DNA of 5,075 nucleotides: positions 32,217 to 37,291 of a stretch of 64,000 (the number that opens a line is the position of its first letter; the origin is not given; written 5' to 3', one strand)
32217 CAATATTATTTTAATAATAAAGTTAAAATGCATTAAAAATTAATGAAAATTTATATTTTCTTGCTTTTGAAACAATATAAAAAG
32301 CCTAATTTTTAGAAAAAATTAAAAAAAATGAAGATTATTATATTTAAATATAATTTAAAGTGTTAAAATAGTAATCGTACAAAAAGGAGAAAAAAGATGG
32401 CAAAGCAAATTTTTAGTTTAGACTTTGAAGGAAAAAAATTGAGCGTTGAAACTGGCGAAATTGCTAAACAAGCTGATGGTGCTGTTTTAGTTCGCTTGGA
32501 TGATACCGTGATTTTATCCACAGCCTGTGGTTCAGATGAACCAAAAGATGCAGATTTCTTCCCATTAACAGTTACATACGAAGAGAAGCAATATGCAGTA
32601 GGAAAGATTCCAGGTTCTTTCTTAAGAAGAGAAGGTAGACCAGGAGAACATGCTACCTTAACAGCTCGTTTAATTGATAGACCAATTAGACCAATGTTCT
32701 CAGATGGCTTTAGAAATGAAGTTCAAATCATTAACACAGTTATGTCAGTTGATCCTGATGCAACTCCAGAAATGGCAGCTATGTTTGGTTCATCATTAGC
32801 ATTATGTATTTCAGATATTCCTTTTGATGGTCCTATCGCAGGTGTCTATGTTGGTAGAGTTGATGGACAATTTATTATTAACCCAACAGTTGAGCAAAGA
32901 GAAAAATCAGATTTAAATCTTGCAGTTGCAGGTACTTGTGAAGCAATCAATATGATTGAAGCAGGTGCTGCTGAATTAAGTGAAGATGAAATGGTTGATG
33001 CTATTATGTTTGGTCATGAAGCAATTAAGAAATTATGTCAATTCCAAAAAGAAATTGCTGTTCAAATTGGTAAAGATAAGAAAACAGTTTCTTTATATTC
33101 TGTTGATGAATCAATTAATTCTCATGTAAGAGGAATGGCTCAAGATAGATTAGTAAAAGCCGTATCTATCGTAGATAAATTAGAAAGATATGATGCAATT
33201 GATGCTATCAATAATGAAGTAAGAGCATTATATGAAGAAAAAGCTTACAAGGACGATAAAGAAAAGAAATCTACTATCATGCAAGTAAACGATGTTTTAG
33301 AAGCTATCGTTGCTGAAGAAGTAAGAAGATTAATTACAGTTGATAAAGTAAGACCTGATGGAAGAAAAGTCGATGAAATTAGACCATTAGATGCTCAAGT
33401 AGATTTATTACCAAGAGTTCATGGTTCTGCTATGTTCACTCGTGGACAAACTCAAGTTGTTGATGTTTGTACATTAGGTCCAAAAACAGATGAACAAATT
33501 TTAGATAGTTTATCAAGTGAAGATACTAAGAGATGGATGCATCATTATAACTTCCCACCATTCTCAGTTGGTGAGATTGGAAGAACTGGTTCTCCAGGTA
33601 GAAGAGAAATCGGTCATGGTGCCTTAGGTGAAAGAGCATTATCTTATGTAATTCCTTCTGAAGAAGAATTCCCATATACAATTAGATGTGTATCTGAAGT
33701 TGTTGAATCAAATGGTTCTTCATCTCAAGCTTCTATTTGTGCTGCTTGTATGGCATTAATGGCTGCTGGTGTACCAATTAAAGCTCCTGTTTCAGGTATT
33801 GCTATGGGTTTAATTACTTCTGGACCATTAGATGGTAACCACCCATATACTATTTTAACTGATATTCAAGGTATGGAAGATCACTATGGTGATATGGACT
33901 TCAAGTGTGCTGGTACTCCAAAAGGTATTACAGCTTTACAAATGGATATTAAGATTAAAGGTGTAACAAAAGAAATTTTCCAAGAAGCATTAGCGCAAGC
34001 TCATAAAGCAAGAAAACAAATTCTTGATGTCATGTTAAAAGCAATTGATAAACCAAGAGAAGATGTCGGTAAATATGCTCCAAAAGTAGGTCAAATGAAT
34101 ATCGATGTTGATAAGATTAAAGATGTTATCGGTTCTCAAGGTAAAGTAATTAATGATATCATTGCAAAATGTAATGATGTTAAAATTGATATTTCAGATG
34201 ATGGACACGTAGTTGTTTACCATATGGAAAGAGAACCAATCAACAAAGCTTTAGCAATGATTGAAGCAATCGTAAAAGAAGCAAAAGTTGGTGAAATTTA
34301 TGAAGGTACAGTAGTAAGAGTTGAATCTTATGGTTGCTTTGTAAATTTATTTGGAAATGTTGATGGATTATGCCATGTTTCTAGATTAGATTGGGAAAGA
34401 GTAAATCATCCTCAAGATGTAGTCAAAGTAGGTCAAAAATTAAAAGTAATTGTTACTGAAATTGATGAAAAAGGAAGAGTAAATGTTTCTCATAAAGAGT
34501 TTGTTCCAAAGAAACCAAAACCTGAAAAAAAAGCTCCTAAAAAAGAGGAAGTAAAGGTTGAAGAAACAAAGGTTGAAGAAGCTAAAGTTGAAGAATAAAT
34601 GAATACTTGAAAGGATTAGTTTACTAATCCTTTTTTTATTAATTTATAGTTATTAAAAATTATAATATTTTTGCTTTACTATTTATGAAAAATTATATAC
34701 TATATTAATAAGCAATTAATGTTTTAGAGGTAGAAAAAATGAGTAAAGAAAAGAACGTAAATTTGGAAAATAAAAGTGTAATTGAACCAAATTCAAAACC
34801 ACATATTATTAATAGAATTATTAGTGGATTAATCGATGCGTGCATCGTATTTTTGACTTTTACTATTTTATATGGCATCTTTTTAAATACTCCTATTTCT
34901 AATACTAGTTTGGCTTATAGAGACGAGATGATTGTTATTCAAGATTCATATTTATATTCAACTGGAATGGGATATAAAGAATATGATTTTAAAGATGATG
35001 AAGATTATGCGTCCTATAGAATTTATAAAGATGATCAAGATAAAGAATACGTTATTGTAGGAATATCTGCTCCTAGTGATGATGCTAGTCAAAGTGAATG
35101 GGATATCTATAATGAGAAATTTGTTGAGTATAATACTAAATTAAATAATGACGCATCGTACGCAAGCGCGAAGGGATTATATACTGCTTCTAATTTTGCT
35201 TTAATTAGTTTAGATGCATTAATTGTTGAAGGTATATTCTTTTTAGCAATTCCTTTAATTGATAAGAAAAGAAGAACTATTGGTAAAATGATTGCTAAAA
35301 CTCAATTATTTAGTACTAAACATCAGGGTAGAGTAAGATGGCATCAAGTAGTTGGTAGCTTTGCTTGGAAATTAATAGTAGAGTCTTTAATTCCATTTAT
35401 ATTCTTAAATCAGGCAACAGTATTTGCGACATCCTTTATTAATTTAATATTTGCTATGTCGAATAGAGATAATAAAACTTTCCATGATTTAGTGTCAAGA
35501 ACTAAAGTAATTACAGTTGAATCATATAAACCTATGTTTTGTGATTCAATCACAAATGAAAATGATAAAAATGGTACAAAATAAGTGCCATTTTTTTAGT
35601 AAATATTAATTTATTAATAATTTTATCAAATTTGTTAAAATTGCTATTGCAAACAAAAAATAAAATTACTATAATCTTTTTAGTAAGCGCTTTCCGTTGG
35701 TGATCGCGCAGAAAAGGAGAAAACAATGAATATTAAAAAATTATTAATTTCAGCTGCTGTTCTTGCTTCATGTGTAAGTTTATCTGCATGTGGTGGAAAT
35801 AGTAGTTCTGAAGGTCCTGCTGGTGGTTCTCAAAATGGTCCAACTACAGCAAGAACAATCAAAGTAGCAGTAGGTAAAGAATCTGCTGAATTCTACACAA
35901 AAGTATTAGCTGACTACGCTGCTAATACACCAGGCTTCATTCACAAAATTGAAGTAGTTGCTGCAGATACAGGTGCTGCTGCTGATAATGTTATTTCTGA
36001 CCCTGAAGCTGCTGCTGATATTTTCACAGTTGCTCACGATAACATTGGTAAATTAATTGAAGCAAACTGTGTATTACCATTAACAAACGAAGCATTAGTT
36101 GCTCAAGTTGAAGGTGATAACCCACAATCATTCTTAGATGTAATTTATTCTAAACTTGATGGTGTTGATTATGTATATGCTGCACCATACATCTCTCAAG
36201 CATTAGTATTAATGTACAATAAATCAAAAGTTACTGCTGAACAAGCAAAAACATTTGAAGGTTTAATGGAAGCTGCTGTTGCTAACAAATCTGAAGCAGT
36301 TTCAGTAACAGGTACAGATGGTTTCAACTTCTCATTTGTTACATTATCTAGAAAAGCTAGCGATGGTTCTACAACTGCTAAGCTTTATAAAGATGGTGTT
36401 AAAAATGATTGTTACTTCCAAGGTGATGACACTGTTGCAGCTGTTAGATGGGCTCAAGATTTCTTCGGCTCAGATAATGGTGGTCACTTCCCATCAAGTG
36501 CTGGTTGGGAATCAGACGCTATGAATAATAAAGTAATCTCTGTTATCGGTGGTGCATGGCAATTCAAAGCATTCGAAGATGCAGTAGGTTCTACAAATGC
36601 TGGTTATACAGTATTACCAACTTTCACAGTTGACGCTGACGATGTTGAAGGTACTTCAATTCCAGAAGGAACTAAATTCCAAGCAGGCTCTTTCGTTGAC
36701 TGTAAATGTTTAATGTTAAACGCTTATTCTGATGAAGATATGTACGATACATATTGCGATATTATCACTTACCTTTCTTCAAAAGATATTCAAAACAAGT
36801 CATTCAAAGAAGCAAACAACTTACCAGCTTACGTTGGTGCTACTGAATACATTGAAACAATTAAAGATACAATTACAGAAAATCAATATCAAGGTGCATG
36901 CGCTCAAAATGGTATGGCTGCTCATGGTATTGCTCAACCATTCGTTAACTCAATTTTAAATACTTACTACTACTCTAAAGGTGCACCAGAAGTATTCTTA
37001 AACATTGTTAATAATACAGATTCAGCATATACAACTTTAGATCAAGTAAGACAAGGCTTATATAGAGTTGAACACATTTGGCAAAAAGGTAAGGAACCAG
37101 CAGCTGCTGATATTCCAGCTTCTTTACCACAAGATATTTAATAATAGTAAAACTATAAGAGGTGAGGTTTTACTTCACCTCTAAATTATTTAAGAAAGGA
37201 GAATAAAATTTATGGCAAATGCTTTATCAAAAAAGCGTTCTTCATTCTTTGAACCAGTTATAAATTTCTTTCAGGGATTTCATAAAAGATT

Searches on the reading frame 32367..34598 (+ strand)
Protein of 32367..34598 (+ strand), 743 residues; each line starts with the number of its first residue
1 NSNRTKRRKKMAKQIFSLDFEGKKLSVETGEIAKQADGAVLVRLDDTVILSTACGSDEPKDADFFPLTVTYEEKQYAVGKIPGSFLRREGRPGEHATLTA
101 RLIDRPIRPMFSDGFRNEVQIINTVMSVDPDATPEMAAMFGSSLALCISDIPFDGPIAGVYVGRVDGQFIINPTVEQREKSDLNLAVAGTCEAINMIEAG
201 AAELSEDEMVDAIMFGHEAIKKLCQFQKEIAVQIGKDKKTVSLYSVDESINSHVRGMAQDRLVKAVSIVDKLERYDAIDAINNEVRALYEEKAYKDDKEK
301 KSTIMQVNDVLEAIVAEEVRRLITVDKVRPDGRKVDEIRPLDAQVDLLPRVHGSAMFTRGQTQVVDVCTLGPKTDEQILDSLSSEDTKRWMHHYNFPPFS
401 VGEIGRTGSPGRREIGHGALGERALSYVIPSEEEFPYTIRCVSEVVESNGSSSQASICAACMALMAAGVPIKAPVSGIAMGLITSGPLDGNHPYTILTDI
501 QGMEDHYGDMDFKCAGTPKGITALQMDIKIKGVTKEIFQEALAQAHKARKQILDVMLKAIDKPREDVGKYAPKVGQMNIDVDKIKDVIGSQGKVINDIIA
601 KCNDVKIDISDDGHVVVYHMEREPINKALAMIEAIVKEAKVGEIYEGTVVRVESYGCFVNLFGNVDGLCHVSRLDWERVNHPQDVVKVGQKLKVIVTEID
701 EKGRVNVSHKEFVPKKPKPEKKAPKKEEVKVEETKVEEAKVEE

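Call 76: search_protein_families(library=pfam, proteins=[window:32367-34598:+], max_evalue=0.00001)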
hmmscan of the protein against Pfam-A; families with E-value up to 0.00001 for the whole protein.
window:32367-34598:+ (743 aa): 5 families
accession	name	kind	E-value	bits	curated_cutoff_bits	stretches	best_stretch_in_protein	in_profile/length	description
PF01138.27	RNase_PH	-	2.1e-58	196.8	25.5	2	21-152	1-130/130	3' exoribonuclease family, domain 1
PF03725.20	RNase_PH_C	-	3.2e-22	78.7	20.8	1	155-219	1-67/67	3' exoribonuclease family, domain 2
PF00575.29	S1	-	4.6e-18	65.8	22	1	639-710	2-74/74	S1 RNA binding domain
PF03726.19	PNPase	-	8.7e-13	49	24.6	1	250-334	2-81/81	Polyribonucleotide nucleotidyltransferase, RNA binding domain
PF00013.35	KH_1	-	4.6e-07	30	21.5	1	576-633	3-65/66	KH domain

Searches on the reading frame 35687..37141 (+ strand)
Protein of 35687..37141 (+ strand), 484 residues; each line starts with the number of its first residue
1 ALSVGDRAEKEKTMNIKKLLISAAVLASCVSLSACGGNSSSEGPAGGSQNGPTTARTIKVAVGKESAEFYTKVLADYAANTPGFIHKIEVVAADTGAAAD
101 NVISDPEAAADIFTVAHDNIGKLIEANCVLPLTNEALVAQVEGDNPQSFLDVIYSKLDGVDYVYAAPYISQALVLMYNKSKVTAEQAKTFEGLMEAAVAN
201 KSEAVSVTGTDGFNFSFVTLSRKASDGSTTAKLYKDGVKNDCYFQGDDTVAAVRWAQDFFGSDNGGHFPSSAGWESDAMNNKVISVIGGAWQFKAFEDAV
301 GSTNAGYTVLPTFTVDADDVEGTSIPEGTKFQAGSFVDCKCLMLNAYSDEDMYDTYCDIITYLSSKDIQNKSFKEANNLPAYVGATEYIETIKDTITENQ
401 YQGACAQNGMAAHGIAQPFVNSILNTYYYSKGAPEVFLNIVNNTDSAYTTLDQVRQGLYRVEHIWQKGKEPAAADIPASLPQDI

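Call 76: search_protein_families(library=pfam, proteins=[window:35687-37141:+], max_evalue=0.00001)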
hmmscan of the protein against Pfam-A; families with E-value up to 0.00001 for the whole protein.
window:35687-37141:+ (484 aa): 2 families
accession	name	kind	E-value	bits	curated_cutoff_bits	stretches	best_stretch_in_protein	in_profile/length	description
PF13416.11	SBP_bac_8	-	1.7e-20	74.4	27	1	73-387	2-267/279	Bacterial extracellular solute-binding protein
PF01547.30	SBP_bac_1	-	9.3e-12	46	26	1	67-330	5-288/307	Bacterial extracellular solute-binding protein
